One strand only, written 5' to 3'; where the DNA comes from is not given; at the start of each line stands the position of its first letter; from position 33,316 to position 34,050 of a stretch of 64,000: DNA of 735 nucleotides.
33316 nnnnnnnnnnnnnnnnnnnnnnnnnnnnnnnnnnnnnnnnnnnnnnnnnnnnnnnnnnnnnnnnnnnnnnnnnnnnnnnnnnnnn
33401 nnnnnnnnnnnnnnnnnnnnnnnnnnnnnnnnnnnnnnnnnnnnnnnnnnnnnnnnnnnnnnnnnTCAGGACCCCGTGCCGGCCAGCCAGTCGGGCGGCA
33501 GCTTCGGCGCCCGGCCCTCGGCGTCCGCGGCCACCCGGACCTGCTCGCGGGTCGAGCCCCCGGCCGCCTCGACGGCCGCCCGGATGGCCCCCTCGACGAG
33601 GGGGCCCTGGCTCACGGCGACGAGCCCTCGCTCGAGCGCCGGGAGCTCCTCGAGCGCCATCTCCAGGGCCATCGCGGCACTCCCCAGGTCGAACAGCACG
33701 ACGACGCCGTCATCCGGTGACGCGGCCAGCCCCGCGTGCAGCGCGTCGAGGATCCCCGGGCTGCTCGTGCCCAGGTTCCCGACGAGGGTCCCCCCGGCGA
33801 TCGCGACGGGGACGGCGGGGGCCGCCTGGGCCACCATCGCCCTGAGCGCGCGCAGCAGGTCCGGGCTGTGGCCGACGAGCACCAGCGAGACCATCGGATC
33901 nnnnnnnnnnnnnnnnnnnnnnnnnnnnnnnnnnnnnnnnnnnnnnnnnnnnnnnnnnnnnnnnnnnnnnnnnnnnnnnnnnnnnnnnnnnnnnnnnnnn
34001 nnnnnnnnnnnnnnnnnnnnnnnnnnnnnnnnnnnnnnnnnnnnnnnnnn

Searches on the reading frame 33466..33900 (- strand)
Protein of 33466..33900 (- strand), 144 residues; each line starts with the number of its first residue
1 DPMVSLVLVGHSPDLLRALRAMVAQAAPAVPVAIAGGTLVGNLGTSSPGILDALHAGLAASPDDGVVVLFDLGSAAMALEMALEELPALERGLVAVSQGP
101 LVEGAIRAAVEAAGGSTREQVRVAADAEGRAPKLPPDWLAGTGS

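Call 61: search_protein_families(library=ncbifam, proteins=[window:33466-33900:-], max_evalue=1e-10)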
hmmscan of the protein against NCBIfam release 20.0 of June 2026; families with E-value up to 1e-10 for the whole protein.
window:33466-33900:- (144 aa): 1 family
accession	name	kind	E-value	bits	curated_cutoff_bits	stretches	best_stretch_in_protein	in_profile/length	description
TIGR02364.1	dha_pts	equivalog_domain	7e-24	84.5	98.25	1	4-124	1-120/125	dihydroxyacetone kinase phosphoryl donor subunit DhaM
